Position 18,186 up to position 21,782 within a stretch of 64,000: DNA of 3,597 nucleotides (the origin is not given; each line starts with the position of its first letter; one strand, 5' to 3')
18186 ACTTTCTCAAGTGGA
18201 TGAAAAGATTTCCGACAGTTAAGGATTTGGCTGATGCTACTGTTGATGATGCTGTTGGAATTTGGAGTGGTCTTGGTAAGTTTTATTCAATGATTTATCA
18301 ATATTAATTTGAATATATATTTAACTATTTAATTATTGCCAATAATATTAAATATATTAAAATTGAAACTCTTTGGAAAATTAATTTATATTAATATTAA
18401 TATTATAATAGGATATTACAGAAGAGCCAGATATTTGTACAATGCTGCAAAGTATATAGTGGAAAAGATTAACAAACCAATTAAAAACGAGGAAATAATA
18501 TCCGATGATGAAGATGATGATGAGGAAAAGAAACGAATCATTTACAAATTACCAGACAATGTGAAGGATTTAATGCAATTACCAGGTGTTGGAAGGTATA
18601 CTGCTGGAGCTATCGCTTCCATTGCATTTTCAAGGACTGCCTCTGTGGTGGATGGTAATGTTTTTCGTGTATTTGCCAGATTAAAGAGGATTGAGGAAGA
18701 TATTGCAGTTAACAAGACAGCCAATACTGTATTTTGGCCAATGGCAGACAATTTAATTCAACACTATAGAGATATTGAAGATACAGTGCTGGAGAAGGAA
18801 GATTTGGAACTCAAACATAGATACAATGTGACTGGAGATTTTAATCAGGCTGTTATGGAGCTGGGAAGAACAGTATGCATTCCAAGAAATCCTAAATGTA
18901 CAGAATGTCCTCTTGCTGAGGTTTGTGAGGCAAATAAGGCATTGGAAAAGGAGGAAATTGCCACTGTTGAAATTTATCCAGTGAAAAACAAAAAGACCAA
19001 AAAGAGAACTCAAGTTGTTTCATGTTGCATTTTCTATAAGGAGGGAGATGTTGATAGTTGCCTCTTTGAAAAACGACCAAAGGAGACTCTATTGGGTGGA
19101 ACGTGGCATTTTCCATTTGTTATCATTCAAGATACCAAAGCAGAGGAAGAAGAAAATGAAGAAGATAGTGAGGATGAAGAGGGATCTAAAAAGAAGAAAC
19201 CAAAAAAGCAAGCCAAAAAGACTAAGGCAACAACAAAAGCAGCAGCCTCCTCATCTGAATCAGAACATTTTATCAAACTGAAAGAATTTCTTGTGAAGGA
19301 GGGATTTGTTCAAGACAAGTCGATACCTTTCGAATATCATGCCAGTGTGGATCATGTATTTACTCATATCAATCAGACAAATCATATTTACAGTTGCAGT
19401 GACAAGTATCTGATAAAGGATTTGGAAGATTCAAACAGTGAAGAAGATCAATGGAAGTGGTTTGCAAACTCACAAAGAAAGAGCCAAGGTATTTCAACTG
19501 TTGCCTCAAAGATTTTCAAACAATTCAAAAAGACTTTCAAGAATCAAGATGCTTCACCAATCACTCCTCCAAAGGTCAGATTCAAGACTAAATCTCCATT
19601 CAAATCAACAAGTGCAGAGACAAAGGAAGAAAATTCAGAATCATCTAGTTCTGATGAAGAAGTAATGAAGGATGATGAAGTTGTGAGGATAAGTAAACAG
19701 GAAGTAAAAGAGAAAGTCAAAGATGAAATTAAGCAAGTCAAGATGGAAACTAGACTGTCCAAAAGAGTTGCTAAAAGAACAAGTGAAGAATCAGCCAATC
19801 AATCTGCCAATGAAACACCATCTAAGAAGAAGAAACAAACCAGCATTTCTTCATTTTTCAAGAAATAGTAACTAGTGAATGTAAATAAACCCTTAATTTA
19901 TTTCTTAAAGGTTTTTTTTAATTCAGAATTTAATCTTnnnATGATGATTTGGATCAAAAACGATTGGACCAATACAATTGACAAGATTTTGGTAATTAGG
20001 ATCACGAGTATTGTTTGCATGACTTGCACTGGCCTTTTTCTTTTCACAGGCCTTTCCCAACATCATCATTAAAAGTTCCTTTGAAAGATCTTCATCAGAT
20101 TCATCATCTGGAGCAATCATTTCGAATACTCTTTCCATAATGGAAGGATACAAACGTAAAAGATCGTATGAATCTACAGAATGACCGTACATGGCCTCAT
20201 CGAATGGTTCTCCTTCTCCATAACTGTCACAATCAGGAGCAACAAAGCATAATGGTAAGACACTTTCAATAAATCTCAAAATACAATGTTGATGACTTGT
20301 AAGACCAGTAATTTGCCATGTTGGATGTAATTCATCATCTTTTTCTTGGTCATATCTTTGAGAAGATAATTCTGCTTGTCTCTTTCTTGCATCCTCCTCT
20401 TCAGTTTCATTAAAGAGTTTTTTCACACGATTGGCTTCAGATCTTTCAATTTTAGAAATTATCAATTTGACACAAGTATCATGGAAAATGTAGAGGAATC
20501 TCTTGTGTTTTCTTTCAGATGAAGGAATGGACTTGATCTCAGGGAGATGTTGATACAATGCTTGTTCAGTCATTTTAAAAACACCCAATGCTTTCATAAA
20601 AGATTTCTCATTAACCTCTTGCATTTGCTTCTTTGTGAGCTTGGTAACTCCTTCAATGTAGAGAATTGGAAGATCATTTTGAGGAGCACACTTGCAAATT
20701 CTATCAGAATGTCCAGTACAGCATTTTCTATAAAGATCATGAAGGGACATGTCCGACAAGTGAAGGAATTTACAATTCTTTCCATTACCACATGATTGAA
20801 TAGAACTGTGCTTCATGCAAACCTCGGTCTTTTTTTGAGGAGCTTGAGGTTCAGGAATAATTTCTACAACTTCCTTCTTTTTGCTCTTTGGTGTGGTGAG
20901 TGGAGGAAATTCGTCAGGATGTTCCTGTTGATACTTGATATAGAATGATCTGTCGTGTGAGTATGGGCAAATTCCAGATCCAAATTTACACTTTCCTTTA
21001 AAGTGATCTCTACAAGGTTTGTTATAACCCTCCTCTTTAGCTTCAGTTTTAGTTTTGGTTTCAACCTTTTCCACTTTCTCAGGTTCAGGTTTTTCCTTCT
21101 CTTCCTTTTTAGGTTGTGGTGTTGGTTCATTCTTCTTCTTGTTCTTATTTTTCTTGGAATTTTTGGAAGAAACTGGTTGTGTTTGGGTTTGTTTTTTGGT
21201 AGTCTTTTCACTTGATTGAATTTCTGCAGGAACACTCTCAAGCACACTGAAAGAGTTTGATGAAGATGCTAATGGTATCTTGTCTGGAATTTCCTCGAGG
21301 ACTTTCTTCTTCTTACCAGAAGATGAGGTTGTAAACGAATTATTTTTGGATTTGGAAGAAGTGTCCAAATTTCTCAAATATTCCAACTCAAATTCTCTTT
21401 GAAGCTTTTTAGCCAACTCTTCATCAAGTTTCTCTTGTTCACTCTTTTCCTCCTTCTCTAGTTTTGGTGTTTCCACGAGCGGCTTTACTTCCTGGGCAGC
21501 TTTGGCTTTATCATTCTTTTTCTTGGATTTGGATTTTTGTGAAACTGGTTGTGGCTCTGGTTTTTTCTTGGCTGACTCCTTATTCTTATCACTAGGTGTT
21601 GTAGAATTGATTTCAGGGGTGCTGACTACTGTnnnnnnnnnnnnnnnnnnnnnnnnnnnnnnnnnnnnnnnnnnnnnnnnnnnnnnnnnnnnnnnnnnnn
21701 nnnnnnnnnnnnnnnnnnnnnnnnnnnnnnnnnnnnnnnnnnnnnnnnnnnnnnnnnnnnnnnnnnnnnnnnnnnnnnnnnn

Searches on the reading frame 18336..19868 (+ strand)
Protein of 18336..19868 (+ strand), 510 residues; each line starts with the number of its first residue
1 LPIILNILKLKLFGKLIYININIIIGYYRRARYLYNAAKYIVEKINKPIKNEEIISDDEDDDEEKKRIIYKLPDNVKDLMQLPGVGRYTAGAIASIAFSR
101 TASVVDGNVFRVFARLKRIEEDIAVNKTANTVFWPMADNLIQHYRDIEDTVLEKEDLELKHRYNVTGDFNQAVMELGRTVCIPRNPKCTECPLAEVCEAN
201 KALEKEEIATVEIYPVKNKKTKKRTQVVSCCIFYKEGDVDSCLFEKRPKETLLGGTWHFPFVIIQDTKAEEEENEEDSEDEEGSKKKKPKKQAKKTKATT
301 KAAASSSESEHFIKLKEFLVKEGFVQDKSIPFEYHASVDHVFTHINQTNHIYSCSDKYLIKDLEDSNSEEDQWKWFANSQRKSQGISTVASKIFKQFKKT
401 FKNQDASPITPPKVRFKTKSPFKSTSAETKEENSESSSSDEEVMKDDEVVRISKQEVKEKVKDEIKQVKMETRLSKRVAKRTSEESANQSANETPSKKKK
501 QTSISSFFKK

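Call 18: search_protein_families(library=pfam, proteins=[window:18336-19868:+], max_evalue=0.001)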
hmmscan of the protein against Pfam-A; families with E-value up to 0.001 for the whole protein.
window:18336-19868:+ (510 aa): 4 families
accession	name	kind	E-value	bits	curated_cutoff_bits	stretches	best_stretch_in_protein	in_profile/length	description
PF14815.12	NUDIX_4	-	5.1e-10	39.6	35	1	240-396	10-113/113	NUDIX domain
PF00633.29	HHH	-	6.3e-08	32.5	24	1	72-96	6-30/30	Helix-hairpin-helix motif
PF00730.31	HhH-GPD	-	4.5e-06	27.4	26.2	1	25-129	48-99/108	HhH-GPD superfamily base excision DNA repair protein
PF10576.14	EndIII_4Fe-2S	-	5e-05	23.9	20.5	1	181-197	1-17/17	Iron-sulfur binding domain of endonuclease III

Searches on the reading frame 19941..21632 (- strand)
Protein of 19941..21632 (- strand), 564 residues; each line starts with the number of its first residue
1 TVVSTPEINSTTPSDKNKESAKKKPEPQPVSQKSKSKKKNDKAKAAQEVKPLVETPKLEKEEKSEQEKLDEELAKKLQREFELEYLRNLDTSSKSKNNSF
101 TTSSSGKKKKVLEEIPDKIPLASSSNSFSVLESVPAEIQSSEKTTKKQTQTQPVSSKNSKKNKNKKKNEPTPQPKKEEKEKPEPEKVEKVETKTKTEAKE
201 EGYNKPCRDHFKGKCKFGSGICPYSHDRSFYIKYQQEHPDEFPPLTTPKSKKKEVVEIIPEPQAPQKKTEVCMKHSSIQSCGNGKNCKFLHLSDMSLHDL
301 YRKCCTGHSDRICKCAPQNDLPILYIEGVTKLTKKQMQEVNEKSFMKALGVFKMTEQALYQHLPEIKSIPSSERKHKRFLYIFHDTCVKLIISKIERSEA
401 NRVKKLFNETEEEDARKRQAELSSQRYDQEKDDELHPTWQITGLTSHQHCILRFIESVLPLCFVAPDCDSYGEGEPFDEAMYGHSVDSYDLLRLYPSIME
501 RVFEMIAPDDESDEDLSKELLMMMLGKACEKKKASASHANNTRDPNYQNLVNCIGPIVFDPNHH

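Call 58: search_protein_families(library=pfam, proteins=[window:19941-21632:-], max_evalue=0.001)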
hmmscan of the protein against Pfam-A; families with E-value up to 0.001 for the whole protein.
window:19941-21632:- (564 aa): 1 family
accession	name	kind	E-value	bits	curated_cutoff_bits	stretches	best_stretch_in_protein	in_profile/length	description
PF00642.30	zf-CCCH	-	3.6e-05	24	20.5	1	267-291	1-25/27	Zinc finger C-x8-C-x5-C-x3-H type (and similar)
